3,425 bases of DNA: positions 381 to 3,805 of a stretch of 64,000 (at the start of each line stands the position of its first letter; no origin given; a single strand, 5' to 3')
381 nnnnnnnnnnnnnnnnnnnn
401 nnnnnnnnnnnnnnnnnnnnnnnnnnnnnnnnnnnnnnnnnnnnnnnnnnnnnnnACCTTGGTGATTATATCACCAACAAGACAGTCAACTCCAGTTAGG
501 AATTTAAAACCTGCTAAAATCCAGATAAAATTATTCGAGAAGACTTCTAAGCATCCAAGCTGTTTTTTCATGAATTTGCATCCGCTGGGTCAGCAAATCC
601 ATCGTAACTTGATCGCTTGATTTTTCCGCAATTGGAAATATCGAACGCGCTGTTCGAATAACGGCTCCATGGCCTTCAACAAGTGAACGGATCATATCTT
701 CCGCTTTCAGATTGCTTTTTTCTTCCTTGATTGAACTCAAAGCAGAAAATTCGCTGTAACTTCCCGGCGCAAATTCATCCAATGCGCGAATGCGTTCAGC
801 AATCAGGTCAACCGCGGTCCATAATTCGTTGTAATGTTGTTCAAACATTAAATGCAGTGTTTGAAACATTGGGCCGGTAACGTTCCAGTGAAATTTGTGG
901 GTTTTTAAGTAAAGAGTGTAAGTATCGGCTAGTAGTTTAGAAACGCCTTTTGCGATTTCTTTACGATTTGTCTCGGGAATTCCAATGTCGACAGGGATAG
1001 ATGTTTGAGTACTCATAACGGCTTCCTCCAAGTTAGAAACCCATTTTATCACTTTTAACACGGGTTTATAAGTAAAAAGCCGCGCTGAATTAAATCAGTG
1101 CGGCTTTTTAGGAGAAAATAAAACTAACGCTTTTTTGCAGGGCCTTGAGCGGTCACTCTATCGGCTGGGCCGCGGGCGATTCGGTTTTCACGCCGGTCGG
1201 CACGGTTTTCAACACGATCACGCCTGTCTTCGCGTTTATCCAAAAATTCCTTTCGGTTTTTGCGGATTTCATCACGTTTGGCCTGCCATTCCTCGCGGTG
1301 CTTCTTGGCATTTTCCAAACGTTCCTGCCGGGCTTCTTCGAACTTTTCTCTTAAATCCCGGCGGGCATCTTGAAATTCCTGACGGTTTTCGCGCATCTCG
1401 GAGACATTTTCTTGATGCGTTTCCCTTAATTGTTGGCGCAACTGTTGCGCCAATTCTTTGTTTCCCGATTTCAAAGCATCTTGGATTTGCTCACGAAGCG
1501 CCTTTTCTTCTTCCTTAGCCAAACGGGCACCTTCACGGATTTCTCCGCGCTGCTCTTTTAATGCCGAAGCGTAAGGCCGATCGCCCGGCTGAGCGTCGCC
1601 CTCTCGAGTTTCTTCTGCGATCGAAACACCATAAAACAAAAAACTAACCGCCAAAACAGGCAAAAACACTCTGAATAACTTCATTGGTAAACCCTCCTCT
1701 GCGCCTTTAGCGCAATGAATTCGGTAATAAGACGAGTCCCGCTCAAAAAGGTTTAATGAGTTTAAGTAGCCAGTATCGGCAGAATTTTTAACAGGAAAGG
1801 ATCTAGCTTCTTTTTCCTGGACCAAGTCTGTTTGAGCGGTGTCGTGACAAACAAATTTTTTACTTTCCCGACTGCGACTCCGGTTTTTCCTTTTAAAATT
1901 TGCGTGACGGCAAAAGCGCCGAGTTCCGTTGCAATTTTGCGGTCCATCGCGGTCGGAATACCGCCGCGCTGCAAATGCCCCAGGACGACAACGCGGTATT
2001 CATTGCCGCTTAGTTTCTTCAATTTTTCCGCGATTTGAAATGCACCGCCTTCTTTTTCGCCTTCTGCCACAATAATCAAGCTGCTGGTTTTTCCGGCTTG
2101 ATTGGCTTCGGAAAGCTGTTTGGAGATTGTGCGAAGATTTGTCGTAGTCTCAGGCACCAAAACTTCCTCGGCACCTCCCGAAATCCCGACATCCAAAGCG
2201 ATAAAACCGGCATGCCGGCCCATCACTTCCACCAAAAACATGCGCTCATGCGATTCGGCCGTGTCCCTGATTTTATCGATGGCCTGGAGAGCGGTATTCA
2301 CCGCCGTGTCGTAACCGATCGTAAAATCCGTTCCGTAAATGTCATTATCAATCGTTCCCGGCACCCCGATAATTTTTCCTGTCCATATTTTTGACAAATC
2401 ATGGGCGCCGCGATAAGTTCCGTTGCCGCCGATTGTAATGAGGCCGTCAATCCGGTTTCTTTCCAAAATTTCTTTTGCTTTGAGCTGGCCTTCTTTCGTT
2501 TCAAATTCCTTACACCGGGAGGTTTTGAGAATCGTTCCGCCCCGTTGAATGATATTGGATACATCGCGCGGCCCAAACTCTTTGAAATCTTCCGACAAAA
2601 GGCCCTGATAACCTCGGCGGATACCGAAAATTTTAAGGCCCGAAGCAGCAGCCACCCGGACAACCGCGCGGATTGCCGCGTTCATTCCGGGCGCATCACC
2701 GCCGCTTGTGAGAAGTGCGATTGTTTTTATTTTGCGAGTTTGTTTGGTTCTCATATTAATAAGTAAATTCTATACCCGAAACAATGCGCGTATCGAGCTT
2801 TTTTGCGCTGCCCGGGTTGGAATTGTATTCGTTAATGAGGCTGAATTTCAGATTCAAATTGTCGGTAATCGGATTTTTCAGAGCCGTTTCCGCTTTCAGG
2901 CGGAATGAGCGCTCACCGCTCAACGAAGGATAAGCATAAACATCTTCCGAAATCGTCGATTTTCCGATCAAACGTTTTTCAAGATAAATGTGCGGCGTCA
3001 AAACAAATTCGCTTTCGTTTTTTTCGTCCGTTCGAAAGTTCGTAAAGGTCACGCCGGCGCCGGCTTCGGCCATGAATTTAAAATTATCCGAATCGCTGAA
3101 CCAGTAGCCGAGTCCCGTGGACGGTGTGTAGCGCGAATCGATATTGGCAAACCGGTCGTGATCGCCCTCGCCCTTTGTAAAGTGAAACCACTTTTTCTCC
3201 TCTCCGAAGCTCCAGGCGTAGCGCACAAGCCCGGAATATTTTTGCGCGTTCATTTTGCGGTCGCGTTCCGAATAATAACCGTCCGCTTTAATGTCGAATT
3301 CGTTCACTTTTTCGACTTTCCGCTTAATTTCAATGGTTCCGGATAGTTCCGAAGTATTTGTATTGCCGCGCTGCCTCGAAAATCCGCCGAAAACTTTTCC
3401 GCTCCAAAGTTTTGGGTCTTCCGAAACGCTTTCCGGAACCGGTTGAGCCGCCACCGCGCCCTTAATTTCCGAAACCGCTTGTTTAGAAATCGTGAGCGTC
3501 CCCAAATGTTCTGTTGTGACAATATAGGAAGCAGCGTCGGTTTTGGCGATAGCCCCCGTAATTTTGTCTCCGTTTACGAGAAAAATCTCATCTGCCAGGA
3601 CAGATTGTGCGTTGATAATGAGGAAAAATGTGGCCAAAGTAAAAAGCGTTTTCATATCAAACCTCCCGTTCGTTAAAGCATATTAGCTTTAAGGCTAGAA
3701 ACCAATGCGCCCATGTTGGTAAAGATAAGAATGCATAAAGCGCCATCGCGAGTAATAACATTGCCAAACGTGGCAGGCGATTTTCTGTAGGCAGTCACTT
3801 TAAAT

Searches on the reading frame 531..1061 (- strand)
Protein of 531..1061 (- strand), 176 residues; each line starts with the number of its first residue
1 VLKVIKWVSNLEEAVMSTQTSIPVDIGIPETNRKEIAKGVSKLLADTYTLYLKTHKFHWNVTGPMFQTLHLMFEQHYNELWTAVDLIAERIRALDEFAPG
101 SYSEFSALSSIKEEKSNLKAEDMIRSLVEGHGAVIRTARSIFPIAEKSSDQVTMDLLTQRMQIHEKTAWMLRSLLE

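Call 73: search_protein_families(library=pfam, proteins=[window:531-1061:-], max_evalue=0.001)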
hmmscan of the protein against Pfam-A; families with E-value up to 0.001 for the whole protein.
window:531-1061:- (176 aa): 1 family
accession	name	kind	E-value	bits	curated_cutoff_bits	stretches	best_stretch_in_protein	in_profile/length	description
PF00210.30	Ferritin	-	2e-27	96.3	24.5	1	41-176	5-137/142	Ferritin-like domain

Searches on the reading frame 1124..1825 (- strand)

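Call 73: search_protein_families(library=pfam, proteins=[window:1124-1825:-], max_evalue=0.001)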
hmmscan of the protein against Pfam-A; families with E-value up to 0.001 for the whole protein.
window:1124-1825:- (233 aa): 0 families

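Call 82: search_protein_families(library=ncbifam, proteins=[window:1124-1825:-], max_evalue=0.01)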
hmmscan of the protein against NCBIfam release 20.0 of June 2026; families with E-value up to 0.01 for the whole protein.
window:1124-1825:- (233 aa): 2 families
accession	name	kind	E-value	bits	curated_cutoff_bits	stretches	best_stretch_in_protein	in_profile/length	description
NF041035.1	Rad50_Halo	equivalog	0.0016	16.9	1000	1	87-210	324-447/883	DNA double-strand break repair ATPase Rad50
NF008438.0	PRK11281.1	equivalog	0.0085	13.9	991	1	58-193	11-150/1113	mechanosensitive channel MscK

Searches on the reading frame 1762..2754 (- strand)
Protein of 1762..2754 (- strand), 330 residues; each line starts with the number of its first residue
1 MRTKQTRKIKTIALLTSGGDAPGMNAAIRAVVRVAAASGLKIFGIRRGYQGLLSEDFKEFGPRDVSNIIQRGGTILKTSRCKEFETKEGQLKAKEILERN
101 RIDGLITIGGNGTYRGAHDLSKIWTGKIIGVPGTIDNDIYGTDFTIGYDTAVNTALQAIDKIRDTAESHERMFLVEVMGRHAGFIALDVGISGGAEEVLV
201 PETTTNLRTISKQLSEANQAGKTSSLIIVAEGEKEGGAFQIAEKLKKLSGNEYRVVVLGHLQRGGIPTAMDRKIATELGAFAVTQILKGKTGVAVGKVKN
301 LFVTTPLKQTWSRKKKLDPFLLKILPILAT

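Call 72: search_protein_families(library=ncbifam, proteins=[window:1762-2754:-], max_evalue=0.001)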
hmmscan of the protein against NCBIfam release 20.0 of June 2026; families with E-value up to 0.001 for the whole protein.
window:1762-2754:- (330 aa): 11 families
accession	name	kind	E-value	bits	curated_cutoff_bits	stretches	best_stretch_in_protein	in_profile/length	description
NF002872.1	PRK03202.1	subfamily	4.1e-120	400.6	253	1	10-323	1-316/323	ATP-dependent 6-phosphofructokinase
TIGR02482.1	PFKA_ATP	equivalog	1.3e-118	395.5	371.35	1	12-309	2-299/301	6-phosphofructokinase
TIGR02483.1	PFK_mixed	subfamily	5e-92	308.4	430.55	2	12-235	2-228/325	phosphofructokinase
TIGR02478.1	6PF1K_euk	equivalog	1.6e-79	267.9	708.4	2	127-291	142-314/744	6-phosphofructokinase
NF010674.0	PRK14071.1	equivalog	1.2e-69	234.9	544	1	8-319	3-343/360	ATP-dependent 6-phosphofructokinase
NF005301.0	PRK06830.1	equivalog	1.3e-46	159.1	400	2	11-252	83-332/445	ATP-dependent 6-phosphofructokinase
NF041103.1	PFKA_PPi_Ttgales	equivalog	3.8e-41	141.5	550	1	12-255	1-260/407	diphosphate--fructose-6-phosphate 1-phosphotransferase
NF010675.0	PRK14072.1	subfamily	1.2e-29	103.4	273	1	10-235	4-249/416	diphosphate--fructose-6-phosphate 1-phosphotransferase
NF005482.0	PRK07085.1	subfamily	1.1e-27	96.8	446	1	5-232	69-314/558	diphosphate--fructose-6-phosphate 1-phosphotransferase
TIGR02477.1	PFKA_PPi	equivalog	2.1e-23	82.6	587.95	1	6-216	64-292/539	diphosphate--fructose-6-phosphate 1-phosphotransferase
NF005121.0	PRK06555.1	equivalog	2.2e-18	66.2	395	1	9-186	3-203/404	pyrophosphate--fructose-6-phosphate 1-phosphotransferase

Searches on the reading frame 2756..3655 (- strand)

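Call 72: search_protein_families(library=ncbifam, proteins=[window:2756-3655:-], max_evalue=0.001)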
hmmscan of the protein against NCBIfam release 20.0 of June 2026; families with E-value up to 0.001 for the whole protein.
window:2756-3655:- (299 aa): 2 families
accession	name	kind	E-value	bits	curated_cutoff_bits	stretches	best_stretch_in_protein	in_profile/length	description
NF047433.1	Lepto_7_Nterm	domain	6.7e-05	22.5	43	1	9-64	4-58/63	LA_0442/LA_0875 N-terminal domain-containing protein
NF047432.1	LA_3334_fam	equivalog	0.00039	20.1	200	0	21-82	59-120/280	LA_3334 family protein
